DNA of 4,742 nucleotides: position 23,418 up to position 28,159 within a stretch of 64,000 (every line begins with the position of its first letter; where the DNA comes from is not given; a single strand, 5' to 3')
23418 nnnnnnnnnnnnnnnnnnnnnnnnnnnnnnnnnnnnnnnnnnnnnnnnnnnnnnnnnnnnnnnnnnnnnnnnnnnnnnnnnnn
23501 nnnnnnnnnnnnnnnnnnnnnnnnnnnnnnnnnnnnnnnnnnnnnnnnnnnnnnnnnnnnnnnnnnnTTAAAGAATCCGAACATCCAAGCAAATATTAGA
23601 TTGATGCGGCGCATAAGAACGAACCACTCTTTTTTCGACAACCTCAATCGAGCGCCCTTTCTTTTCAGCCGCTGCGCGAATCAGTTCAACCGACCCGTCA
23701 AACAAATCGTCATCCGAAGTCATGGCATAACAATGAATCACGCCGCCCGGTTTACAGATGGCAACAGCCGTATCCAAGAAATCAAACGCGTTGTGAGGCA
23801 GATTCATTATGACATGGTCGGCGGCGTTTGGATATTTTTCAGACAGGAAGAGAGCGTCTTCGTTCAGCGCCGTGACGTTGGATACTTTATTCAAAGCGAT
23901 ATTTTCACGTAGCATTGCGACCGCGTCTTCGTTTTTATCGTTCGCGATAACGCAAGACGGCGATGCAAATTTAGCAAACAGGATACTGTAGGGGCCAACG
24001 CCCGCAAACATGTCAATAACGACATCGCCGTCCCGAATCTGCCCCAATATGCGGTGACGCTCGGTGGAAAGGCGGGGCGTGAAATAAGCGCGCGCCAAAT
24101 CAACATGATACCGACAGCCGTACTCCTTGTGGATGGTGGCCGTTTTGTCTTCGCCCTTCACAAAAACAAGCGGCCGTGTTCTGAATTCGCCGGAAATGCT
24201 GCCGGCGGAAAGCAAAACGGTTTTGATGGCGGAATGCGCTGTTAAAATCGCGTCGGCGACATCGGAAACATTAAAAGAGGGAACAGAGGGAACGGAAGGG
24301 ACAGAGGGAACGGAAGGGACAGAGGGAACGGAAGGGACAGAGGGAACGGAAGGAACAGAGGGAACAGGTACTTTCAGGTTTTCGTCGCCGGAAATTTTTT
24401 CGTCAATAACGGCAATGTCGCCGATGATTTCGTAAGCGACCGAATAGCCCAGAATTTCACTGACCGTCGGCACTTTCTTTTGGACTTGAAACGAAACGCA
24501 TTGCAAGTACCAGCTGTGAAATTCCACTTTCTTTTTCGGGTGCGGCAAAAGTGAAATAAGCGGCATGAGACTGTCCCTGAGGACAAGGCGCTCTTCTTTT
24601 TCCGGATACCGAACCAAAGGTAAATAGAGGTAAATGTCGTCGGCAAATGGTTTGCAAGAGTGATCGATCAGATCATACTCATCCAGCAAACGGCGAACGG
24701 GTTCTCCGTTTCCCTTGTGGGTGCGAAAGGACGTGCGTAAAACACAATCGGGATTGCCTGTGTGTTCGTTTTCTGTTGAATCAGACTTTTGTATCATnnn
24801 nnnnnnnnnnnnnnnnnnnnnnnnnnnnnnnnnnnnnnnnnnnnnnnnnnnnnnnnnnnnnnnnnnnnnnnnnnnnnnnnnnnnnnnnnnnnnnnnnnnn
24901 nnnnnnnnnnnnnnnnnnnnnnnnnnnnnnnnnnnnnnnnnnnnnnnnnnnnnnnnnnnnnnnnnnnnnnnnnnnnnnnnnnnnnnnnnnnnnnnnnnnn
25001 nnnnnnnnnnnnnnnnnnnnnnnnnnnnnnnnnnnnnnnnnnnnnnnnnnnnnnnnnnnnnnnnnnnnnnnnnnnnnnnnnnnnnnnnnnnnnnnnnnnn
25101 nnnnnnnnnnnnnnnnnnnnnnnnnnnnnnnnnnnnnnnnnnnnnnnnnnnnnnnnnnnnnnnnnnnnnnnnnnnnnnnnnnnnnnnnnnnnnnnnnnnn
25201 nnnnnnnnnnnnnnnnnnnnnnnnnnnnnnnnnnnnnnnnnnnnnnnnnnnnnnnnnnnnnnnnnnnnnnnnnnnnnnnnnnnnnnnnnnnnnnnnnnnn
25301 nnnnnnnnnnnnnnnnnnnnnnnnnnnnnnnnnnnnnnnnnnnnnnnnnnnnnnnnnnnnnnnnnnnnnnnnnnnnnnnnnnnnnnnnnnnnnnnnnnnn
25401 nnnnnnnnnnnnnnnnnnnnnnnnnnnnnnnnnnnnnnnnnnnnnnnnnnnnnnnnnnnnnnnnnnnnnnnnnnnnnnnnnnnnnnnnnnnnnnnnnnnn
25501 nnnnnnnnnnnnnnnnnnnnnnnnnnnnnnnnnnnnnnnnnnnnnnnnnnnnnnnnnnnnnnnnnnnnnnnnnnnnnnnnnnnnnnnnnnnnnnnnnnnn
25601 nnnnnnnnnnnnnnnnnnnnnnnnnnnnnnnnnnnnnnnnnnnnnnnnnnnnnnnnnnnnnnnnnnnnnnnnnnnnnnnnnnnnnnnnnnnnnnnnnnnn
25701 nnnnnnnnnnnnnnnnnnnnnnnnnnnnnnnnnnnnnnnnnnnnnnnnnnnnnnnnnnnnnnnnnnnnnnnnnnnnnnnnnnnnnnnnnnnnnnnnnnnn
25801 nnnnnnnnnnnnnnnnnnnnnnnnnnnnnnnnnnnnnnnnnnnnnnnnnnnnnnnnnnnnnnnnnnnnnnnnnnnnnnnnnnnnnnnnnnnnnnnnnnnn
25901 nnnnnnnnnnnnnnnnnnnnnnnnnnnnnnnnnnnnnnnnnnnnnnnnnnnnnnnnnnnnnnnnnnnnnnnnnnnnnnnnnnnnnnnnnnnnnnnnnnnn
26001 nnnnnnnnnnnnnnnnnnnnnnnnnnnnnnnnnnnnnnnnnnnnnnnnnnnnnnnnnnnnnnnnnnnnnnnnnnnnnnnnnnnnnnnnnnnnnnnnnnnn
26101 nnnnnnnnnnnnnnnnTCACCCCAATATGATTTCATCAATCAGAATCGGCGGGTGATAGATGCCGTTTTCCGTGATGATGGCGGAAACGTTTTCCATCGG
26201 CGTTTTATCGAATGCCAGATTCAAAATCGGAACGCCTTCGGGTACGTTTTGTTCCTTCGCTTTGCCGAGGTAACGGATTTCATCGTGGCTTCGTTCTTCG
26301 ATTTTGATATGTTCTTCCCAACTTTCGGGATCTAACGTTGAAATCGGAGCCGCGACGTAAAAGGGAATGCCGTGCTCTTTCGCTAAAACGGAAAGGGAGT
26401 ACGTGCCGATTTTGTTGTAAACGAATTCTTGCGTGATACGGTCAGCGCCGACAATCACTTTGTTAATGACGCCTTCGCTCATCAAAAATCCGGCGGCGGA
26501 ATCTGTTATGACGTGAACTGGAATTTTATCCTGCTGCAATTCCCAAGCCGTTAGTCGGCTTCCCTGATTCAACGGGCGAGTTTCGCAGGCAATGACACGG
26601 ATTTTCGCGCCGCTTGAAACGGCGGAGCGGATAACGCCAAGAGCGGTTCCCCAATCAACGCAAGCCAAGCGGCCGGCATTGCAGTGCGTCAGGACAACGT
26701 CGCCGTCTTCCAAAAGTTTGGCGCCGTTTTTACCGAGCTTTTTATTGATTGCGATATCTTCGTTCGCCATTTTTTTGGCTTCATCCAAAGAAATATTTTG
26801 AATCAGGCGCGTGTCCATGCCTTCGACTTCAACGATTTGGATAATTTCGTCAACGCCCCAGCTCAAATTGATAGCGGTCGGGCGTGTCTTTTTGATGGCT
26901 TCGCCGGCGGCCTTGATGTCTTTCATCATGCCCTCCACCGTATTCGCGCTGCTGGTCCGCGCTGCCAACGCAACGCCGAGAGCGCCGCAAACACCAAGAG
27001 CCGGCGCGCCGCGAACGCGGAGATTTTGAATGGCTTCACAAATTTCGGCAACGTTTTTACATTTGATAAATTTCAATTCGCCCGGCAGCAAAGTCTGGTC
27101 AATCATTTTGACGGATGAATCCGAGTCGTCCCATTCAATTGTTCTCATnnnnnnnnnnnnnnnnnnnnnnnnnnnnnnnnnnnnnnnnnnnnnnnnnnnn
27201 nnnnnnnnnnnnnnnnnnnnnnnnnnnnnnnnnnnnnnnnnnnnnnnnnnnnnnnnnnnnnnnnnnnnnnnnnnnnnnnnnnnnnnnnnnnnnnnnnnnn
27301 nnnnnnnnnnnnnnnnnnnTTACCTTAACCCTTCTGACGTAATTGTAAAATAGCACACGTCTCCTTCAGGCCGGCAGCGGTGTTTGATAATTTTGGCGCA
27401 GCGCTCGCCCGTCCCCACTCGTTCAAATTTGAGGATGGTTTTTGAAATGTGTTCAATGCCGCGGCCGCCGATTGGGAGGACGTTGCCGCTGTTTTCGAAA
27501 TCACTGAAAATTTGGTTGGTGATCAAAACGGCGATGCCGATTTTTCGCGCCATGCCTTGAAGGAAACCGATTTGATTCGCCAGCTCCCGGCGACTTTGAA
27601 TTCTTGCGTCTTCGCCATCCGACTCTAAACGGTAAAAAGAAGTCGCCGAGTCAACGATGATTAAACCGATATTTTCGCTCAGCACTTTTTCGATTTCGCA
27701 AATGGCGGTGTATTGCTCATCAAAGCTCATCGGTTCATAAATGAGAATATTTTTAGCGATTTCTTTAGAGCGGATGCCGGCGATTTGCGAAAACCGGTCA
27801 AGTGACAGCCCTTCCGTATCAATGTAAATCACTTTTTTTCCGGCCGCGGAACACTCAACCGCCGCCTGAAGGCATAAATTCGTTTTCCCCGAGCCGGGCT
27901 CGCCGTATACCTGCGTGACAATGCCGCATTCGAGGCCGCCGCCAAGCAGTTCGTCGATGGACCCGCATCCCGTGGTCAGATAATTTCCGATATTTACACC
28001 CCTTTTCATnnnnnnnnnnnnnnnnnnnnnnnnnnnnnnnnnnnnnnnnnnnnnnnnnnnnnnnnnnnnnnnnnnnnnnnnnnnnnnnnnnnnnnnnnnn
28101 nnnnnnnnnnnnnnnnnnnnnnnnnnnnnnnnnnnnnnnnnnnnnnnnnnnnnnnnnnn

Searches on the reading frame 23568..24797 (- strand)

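Call 9: search_protein_families(library=pfam, proteins=[window:23568-24797:-], max_evalue=0.01)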
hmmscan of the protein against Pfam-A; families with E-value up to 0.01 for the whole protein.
window:23568-24797:- (409 aa): 10 families
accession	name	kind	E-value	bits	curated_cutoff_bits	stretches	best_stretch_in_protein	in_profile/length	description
PF02475.24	TRM5-TYW2_MTfase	-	6.4e-47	160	28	1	221-383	1-162/164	TRM5/TYW2 methyltransferase domain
PF18093.7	Trm5_N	-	1.9e-10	40.8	22.7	1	26-67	4-45/47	tRNA methyltransferase 5 N-terminal domain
PF02005.22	TRM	-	1.6e-07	31.3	27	1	260-355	53-150/376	N2,N2-dimethylguanosine tRNA methyltransferase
PF13847.12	Methyltransf_31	-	8.2e-07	29.2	27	1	255-340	2-89/145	Methyltransferase domain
PF05175.20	MTS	-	1.7e-06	28.2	23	1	256-335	31-108/170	Methyltransferase small domain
PF06325.19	PrmA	-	5.1e-05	23.4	22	1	254-354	159-256/296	Ribosomal protein L11 methyltransferase (PrmA)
PF13649.12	Methyltransf_25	-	6.2e-05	24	27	1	260-352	1-97/97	Methyltransferase domain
PF25133.1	TYW2_N_2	-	0.00012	22.6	27.7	0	179-217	42-78/79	TYW2 N-terminal domain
PF00145.23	DNA_methylase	-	0.0038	17.1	22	1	260-330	3-66/324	C-5 cytosine-specific DNA methylase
PF03602.21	Cons_hypoth95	-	0.004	17.3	24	0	255-344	40-132/182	Conserved hypothetical protein 95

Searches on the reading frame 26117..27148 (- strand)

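Call 9: search_protein_families(library=pfam, proteins=[window:26117-27148:-], max_evalue=0.01)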
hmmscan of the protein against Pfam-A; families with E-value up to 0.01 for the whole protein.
window:26117-27148:- (343 aa): 2 families
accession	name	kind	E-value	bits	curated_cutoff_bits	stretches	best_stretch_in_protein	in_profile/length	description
PF01008.23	IF-2B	-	4.6e-85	285.7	22.4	1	45-333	2-280/280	Initiation factor 2 subunit family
PF08085.16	Entericidin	-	0.0023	18.3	23.3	1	70-88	1-19/20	Entericidin EcnA/B family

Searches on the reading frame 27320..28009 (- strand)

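Call 9: search_protein_families(library=pfam, proteins=[window:27320-28009:-], max_evalue=0.01)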
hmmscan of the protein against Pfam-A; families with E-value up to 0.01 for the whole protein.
window:27320-28009:- (229 aa): 11 families
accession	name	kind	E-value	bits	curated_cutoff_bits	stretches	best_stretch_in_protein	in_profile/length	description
PF08423.17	Rad51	-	2.7e-34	119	22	1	11-228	8-241/244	Rad51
PF00154.27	RecA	-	4.3e-12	46.5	27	1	11-168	33-189/262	recA bacterial DNA recombination protein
PF06745.19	ATPase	-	3.8e-11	43.3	26.6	1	12-228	2-224/231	KaiC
PF13481.12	AAA_25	-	6.1e-08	32.9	27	1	20-164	24-187/195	AAA domain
PF13479.12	AAA_24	-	6.5e-07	29.8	27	1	32-131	5-82/195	AAA domain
PF05707.18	Zot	-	4.6e-06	26.7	20.3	1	34-170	5-130/197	Zonular occludens toxin (Zot)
PF03796.21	DnaB_C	-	0.00056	19.8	27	0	11-66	2-57/255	DnaB-like helicase C terminal domain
PF01637.24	ATPase_2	-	0.0006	20.1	33.2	1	31-76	22-68/225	ATPase domain predominantly from Archaea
PF09848.15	SLFN-g3_helicase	-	0.0043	16.8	24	1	33-125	5-91/354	Schlafen group 3, DNA/RNA helicase domain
PF25199.1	nSTAND_NTPase5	-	0.0068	16.7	34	0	31-70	43-83/145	Novel STAND NTPase 5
PF09038.16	53-BP1_Tudor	-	0.0096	16.3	22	0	79-133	41-95/122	Tumour suppressor p53-binding protein-1 Tudor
